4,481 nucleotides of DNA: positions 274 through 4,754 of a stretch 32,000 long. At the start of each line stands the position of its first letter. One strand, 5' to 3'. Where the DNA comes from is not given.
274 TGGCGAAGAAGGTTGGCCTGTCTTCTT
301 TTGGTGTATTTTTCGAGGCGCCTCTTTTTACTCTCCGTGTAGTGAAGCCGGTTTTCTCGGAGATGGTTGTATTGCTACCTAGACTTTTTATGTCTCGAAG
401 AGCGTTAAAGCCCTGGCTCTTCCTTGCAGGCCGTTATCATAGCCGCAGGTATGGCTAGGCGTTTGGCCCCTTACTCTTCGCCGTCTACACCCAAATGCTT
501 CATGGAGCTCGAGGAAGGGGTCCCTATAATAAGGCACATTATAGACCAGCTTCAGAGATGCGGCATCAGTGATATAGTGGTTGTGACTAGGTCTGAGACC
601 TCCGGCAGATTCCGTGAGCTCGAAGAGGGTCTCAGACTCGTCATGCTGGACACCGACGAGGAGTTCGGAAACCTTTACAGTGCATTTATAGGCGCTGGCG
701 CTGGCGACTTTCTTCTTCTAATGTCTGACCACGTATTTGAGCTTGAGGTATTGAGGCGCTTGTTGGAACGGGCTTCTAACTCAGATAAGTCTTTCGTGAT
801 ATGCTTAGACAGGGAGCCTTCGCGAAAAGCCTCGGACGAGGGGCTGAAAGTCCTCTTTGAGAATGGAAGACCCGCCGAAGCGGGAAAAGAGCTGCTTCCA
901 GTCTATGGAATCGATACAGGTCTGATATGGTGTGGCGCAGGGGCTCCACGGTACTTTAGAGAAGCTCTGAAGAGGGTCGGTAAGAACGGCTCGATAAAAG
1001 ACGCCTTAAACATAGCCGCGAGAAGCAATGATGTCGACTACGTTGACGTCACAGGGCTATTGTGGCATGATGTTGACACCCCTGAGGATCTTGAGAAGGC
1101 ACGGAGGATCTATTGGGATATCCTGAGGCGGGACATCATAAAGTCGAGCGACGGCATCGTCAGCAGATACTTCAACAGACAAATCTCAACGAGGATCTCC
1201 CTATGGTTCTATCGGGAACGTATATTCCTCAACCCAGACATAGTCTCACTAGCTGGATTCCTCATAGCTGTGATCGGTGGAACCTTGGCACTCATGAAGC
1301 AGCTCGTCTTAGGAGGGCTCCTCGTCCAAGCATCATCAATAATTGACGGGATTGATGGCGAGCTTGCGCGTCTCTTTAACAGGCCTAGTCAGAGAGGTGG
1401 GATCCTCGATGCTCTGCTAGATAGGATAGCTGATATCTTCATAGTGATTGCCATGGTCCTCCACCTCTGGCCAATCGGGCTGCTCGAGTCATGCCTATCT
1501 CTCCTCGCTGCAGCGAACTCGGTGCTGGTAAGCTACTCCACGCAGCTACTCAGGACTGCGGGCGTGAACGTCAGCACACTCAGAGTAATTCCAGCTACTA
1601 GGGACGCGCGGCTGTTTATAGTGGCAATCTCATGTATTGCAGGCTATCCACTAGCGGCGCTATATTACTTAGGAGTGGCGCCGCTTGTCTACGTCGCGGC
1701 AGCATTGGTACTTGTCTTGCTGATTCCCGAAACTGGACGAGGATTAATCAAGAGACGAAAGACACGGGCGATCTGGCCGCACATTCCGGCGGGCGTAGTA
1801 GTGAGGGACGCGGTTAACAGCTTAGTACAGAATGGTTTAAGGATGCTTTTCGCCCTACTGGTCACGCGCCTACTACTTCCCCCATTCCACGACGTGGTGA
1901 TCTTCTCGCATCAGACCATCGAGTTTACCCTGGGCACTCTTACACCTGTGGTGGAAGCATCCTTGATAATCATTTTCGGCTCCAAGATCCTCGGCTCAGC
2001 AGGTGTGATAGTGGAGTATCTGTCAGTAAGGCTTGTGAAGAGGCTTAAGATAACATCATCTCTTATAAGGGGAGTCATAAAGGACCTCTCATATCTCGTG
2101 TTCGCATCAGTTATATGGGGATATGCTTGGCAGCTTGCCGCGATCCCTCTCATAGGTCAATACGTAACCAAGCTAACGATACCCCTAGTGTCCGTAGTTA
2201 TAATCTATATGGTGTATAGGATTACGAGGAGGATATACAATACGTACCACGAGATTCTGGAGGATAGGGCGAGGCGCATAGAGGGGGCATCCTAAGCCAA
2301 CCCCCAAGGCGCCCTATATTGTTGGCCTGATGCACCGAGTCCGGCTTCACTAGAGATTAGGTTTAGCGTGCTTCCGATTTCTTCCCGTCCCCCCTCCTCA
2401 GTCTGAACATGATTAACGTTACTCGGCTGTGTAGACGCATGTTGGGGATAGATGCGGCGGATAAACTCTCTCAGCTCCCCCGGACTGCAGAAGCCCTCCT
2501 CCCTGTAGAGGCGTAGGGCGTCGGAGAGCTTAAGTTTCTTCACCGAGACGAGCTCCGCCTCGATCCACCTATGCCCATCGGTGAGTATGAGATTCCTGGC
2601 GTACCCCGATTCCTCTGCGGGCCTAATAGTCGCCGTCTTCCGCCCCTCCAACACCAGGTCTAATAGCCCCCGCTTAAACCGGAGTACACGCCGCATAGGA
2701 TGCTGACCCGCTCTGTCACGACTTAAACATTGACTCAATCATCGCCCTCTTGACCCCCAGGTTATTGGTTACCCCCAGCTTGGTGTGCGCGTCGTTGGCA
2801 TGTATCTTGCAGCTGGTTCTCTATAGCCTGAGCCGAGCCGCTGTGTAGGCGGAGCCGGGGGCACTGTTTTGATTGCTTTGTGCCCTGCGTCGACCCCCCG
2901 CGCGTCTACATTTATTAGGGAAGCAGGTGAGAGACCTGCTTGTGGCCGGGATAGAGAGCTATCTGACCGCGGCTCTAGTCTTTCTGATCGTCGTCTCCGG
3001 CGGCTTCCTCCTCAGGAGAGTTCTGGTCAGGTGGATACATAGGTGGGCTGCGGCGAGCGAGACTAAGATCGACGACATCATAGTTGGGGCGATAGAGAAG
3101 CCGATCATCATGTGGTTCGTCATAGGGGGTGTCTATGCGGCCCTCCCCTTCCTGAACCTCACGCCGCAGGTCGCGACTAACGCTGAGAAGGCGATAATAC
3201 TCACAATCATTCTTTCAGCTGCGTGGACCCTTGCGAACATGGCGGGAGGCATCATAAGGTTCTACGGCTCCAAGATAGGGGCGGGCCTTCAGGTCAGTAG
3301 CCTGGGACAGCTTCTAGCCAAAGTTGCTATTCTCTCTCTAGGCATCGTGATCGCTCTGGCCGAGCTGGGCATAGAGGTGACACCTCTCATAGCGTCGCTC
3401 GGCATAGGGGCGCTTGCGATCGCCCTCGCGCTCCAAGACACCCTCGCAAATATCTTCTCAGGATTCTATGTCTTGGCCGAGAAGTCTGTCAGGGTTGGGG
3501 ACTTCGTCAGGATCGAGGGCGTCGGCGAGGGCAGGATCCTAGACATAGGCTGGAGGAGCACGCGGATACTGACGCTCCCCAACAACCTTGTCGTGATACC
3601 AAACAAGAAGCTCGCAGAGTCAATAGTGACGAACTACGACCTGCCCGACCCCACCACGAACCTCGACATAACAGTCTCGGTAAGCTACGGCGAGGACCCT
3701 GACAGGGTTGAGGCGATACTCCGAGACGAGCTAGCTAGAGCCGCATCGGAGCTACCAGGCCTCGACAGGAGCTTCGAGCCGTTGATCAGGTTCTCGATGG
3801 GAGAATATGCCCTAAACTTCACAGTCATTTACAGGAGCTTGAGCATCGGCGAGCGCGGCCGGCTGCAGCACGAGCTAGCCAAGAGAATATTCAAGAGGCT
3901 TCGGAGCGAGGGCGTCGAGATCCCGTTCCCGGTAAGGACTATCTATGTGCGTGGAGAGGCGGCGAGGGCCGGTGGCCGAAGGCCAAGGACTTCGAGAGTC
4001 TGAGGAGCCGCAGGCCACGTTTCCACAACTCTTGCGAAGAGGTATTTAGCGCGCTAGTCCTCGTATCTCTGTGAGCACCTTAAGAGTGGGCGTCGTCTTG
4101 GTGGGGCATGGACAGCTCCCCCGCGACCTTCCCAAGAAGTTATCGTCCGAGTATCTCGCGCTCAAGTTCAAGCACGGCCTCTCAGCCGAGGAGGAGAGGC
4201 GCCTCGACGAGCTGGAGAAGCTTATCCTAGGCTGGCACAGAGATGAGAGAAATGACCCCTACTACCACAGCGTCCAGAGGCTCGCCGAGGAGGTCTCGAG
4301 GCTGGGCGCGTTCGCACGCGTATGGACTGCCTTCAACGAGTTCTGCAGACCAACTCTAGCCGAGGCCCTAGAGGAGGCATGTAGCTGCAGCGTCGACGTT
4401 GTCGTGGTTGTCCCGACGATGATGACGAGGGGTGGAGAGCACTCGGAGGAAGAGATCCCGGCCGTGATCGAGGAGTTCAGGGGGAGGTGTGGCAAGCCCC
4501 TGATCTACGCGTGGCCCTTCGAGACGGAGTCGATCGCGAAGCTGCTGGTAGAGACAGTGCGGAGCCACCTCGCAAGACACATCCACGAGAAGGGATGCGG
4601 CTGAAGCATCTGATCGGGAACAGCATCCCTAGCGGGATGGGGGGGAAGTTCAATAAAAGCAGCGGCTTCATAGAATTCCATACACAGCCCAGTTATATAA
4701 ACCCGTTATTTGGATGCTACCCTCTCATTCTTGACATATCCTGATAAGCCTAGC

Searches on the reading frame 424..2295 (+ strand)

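Call 18: search_protein_families(library=pfam, proteins=[window:424-2295:+], max_evalue=0.001)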
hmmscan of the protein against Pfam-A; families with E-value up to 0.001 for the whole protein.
window:424-2295:+ (623 aa): 3 families
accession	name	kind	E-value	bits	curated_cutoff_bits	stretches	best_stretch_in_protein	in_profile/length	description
PF12804.13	NTP_transf_3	-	1.1e-12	48.8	27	1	3-128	1-122/160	MobA-like NTP transferase domain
PF01066.26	CDP-OH_P_transf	-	3.7e-09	37.6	22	1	270-418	3-138/152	CDP-alcohol phosphatidyltransferase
PF00483.29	NTP_transferase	-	1.6e-07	31.6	21.2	1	3-133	2-140/245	Nucleotidyl transferase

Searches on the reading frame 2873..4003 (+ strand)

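Call 18: search_protein_families(library=pfam, proteins=[window:2873-4003:+], max_evalue=0.001)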
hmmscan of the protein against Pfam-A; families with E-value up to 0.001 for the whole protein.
window:2873-4003:+ (376 aa): 3 families
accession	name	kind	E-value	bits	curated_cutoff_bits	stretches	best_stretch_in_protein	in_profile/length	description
PF00924.24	MS_channel_2nd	-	1.1e-17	64.3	20.2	1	189-255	1-66/68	Mechanosensitive ion channel, beta-domain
PF21088.3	MS_channel_1st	-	1.8e-08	34.7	23.1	1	149-188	3-42/42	Mechanosensitive ion channel, transmembrane helices 2/3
PF21082.3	MS_channel_3rd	-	9.4e-08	32.8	21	1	265-350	2-88/88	Mechanosensitive ion channel MscS, C-terminal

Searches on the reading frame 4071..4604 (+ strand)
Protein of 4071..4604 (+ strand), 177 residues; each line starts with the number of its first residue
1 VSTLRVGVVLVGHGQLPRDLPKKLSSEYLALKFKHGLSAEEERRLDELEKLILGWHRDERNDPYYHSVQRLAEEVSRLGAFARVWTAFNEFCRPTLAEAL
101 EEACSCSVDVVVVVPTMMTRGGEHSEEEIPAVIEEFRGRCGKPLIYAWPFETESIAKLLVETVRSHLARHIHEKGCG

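Call 18: search_protein_families(library=pfam, proteins=[window:4071-4604:+], max_evalue=0.001)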
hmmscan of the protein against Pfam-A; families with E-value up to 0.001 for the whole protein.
window:4071-4604:+ (177 aa): 1 family
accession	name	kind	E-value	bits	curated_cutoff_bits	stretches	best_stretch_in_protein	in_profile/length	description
PF01903.22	CbiX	-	1.3e-10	41.9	22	1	67-150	11-94/106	CbiX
